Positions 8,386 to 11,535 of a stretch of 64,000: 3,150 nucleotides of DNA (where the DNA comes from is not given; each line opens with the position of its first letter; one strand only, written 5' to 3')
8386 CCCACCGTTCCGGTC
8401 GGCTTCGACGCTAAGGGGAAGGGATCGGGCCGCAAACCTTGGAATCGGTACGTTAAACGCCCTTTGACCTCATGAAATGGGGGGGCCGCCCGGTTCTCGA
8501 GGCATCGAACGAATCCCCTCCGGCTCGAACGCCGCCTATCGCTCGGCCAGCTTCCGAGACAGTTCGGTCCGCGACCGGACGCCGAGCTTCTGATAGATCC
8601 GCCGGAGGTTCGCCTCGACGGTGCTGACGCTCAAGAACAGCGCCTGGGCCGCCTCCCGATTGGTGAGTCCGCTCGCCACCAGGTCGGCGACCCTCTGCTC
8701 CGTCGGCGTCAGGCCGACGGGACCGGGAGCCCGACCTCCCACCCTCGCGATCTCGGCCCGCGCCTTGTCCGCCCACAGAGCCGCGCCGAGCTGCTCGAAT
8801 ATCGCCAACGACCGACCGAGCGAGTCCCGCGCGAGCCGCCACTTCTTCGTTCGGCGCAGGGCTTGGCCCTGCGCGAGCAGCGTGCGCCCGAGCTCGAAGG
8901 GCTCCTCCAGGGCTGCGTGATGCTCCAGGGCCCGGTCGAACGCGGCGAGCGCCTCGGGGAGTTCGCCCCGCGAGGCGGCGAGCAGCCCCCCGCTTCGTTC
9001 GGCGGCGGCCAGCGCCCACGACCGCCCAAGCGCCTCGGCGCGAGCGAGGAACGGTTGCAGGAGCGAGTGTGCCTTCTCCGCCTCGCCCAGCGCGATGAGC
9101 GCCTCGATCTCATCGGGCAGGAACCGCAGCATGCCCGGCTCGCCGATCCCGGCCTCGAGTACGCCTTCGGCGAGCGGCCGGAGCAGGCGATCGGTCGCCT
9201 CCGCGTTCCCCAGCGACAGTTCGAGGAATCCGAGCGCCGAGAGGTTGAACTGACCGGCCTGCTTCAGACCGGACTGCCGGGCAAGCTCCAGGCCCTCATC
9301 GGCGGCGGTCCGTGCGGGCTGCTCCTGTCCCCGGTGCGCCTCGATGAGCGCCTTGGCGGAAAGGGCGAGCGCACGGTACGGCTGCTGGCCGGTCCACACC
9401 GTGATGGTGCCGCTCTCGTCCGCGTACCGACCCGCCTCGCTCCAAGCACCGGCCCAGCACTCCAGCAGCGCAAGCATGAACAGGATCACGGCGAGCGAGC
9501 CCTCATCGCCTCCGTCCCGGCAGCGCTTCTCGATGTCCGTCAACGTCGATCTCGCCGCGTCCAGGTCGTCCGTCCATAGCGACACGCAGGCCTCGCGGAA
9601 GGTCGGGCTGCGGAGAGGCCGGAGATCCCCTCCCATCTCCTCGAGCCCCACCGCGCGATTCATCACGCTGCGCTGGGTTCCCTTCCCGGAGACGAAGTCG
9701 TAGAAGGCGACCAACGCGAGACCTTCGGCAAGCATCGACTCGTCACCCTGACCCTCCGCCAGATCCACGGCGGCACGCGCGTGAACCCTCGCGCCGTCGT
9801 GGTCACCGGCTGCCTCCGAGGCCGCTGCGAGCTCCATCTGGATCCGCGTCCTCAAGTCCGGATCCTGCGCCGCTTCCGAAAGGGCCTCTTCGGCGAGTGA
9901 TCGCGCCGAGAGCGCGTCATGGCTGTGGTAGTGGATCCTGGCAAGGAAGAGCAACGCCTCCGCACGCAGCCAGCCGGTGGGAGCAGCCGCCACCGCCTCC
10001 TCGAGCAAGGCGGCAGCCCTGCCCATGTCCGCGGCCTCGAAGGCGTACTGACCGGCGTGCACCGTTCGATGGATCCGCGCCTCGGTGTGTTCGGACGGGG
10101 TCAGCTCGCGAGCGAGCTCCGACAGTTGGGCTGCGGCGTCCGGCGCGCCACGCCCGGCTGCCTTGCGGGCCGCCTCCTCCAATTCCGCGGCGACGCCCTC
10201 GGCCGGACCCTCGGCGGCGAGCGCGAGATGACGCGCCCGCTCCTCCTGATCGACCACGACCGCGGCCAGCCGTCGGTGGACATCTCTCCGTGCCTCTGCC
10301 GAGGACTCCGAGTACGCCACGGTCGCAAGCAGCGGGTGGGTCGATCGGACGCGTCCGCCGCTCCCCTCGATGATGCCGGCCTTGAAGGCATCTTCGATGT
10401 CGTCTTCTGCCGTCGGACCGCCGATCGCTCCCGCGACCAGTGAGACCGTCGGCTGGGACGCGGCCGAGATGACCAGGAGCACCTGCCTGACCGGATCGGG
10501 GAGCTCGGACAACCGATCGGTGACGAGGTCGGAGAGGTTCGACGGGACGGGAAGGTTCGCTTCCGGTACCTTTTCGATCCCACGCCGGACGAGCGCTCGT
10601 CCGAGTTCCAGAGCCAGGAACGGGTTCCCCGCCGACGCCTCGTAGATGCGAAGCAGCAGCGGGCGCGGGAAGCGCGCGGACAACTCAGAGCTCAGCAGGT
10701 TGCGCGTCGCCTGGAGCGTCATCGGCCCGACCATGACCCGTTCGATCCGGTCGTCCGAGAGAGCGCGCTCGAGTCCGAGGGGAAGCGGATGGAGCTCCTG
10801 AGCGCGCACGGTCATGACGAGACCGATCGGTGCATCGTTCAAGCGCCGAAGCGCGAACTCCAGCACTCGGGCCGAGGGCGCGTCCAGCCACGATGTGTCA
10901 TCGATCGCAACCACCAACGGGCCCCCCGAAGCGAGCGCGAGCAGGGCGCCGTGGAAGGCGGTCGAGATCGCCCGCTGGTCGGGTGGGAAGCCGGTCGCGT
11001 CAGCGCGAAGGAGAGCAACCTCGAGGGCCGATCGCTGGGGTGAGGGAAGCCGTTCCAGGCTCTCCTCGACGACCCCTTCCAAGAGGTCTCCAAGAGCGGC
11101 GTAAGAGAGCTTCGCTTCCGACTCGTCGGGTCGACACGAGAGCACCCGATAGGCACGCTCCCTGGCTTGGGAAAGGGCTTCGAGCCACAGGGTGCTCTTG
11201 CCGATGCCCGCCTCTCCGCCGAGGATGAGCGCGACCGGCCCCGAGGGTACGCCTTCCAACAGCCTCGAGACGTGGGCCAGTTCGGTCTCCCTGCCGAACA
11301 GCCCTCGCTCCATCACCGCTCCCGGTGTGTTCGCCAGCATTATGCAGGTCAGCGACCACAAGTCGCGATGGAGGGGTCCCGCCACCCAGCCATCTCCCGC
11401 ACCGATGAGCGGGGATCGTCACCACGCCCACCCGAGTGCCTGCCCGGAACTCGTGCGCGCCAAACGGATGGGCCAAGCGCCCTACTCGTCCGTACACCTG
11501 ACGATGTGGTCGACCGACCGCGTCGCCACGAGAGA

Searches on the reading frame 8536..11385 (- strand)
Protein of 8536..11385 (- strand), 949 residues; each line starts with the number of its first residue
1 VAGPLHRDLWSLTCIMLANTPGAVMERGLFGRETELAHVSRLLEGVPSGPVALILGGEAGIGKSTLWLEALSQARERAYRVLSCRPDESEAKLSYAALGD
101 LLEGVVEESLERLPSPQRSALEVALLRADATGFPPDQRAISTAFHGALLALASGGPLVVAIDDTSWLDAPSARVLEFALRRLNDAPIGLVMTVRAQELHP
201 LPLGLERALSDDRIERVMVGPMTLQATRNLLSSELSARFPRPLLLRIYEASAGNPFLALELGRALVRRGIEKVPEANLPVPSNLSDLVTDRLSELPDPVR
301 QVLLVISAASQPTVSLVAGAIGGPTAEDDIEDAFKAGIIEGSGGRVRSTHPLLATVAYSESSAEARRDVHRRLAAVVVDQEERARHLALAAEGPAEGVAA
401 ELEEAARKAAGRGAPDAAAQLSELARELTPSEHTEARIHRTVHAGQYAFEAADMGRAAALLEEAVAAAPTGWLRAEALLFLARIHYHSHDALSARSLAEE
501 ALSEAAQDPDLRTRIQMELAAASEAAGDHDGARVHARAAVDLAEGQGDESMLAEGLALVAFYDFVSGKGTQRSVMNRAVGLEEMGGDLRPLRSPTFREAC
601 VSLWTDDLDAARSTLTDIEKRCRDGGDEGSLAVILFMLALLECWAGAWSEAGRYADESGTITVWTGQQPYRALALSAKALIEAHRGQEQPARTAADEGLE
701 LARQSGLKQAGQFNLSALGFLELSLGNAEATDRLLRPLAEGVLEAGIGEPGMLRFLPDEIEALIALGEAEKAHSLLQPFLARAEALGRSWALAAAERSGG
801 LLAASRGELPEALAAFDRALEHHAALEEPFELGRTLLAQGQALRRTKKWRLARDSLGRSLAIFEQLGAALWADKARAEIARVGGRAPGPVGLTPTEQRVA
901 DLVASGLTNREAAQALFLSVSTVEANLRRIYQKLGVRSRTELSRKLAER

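Call 82: search_protein_families(library=pfam, proteins=[window:8536-11385:-], max_evalue=0.0001)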
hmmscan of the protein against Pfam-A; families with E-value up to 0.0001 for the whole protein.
window:8536-11385:- (949 aa): 5 families
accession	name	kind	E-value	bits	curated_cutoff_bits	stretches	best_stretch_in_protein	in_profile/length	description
PF13191.12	AAA_16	-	2.2e-20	74.2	32.6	1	29-187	2-164/167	AAA ATPase domain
PF00196.25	GerE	-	7.4e-13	48.4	23.5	1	892-944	3-55/57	Bacterial regulatory proteins, luxR family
PF13424.12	TPR_12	-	1.4e-06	28.8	30.1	1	797-865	8-77/77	Tetratricopeptide repeat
PF08281.18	Sigma70_r4_2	-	7.7e-05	22.7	25.7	0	904-934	24-54/54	Sigma-70, region 4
PF13401.12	AAA_22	-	9.3e-05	23.2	27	0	53-195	8-124/130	AAA domain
